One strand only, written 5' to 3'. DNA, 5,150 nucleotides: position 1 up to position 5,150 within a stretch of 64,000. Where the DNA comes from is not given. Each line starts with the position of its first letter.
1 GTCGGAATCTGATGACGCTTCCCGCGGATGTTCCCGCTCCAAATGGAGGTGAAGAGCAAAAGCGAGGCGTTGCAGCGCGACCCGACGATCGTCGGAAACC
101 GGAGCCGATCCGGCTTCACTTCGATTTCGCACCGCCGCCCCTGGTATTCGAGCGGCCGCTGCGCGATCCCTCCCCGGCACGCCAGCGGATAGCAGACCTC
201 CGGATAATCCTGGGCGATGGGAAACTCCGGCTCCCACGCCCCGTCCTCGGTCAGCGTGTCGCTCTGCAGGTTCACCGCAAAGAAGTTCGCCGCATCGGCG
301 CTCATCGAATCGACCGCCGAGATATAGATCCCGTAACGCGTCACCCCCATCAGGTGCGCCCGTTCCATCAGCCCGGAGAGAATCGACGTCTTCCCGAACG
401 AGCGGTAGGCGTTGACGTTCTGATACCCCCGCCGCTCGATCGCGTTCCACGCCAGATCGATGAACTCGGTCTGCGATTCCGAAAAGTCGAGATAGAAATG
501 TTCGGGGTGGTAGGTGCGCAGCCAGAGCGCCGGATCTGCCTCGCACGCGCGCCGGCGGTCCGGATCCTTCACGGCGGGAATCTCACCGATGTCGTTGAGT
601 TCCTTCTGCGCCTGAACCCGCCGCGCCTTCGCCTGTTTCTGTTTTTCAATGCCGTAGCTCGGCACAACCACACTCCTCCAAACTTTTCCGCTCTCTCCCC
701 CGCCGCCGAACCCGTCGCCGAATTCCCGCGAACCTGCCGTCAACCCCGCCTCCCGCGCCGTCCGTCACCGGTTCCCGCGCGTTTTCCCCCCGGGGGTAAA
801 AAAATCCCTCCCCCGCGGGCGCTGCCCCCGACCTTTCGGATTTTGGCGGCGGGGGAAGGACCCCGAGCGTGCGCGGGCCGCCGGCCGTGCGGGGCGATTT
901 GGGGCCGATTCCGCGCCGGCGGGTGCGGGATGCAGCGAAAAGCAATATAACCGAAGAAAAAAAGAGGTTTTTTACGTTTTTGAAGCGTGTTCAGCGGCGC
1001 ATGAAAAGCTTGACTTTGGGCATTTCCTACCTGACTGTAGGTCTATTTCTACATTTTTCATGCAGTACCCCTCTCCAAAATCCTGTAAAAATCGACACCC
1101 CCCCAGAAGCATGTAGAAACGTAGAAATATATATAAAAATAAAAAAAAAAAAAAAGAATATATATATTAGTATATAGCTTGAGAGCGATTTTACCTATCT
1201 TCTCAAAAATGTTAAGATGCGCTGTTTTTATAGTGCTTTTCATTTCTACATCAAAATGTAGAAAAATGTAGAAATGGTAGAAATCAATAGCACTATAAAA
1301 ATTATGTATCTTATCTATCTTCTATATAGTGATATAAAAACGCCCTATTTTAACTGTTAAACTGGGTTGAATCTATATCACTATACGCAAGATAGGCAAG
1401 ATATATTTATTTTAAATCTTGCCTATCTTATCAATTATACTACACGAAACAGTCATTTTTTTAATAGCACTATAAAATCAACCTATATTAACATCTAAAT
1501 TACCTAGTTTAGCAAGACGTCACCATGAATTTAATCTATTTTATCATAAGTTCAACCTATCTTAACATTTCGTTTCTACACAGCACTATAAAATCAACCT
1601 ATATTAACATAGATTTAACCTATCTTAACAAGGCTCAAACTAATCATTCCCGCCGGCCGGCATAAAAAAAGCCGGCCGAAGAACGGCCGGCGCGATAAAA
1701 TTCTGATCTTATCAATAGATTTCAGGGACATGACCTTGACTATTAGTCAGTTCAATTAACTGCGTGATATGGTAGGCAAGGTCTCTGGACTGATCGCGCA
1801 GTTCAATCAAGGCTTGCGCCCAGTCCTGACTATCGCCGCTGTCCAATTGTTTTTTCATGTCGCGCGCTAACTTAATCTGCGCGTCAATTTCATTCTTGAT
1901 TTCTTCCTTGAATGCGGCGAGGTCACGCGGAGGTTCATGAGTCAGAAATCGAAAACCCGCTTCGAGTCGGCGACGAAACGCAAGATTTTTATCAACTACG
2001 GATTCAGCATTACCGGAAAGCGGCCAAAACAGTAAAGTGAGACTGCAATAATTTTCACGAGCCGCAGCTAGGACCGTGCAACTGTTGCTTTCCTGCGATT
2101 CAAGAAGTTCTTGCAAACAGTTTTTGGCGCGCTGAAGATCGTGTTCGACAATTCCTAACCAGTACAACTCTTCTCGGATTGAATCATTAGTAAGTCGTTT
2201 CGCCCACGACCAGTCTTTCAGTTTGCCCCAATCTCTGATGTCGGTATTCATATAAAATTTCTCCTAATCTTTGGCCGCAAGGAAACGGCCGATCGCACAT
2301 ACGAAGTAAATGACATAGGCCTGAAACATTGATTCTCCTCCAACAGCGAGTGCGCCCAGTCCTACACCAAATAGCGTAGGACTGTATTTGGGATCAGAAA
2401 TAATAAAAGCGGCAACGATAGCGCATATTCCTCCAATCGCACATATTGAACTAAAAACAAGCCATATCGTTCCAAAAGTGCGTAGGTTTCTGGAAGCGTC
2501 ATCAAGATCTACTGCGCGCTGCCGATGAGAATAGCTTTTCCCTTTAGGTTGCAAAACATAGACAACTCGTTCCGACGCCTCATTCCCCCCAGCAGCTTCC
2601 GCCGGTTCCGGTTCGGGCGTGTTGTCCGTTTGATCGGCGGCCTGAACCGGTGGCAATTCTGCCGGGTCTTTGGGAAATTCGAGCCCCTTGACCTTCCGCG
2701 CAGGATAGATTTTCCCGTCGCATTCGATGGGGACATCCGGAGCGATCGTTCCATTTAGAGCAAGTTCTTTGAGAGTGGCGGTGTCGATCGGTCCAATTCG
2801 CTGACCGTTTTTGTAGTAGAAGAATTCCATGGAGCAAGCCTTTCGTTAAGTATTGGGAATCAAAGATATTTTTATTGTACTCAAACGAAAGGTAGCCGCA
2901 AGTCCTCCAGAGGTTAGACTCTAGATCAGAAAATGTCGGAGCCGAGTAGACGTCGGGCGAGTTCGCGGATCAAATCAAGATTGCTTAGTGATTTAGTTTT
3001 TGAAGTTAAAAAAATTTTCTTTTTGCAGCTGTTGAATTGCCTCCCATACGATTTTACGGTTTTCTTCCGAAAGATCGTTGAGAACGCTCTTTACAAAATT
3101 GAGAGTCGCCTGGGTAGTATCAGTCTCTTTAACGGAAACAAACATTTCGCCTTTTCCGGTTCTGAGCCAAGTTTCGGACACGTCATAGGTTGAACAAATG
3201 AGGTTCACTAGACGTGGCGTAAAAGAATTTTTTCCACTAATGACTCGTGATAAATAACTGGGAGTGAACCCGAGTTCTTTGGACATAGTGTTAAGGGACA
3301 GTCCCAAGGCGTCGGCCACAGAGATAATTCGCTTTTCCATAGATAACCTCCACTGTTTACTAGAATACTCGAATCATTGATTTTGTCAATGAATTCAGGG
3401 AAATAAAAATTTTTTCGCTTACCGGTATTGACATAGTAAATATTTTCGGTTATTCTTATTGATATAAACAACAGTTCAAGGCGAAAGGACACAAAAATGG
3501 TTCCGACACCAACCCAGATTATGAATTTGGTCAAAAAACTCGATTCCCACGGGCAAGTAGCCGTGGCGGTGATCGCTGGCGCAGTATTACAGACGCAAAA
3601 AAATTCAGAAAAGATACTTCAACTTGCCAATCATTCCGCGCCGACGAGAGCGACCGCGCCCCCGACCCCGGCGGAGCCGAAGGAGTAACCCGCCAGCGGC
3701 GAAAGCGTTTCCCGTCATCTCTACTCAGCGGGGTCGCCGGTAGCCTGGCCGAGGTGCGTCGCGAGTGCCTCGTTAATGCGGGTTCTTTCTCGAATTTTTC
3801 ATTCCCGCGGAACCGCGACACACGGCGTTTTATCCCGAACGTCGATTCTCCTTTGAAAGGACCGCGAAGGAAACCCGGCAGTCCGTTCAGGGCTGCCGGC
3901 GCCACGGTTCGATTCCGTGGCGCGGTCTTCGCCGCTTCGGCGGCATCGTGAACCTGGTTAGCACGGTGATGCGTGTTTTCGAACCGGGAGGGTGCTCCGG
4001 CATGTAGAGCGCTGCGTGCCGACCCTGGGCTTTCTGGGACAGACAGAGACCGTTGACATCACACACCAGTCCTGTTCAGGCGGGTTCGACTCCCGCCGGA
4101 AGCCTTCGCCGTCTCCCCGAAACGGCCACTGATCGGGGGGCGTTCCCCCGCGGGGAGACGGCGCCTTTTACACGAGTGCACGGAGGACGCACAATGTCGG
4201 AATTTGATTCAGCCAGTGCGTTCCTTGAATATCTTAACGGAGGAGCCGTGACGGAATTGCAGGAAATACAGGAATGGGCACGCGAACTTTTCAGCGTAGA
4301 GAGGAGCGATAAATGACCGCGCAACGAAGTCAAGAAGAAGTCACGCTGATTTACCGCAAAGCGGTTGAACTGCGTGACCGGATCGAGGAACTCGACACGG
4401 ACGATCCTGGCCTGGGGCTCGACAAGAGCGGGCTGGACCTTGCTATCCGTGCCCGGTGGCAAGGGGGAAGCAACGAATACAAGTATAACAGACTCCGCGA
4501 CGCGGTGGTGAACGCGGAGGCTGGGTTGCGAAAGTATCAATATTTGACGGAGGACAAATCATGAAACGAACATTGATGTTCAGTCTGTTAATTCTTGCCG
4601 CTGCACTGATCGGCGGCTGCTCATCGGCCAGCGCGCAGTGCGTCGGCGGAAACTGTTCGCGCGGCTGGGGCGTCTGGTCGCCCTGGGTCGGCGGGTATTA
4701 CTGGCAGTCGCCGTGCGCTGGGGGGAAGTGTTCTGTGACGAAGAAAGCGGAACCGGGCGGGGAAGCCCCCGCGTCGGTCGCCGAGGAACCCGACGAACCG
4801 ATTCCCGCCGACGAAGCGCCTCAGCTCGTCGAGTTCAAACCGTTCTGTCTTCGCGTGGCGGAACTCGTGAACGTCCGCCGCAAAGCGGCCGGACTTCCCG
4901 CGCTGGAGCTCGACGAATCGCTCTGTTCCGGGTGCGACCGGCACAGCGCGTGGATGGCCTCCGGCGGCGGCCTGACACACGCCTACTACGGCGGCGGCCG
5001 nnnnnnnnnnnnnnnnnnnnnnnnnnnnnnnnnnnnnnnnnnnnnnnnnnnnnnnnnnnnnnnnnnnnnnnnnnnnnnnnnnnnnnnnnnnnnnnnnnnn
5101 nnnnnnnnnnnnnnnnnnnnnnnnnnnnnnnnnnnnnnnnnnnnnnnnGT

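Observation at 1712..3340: Repressor-linked two-gene cassette (GYF-domain membrane protein plus helical protein with an Rx4H motif) sitting where lambda carries rexAB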

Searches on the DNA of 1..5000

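Call 74: search_rna_families(source=window, start=1, end=5000, threshold=evalue, max_evalue=0.1)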
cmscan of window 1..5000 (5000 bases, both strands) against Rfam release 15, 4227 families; matches with E-value up to 0.1: 1.
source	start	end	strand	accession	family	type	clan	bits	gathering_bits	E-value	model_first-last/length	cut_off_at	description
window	1662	1733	-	RF02837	anti-hemB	Gene; sRNA;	-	22.1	49.5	0.066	1-81/81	no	Burkholderia RNA 7 (anti-hemB)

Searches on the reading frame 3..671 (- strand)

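Call 91: search_protein_families(library=phrogs, proteins=[window:3-671:-], max_evalue=0.01)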
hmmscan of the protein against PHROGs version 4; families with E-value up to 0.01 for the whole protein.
seq(223 aa): 1 family
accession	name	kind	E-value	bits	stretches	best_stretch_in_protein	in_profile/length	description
phrog_38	-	head and packaging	7.7e-06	25.8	1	12-133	232-358/760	terminase large subunit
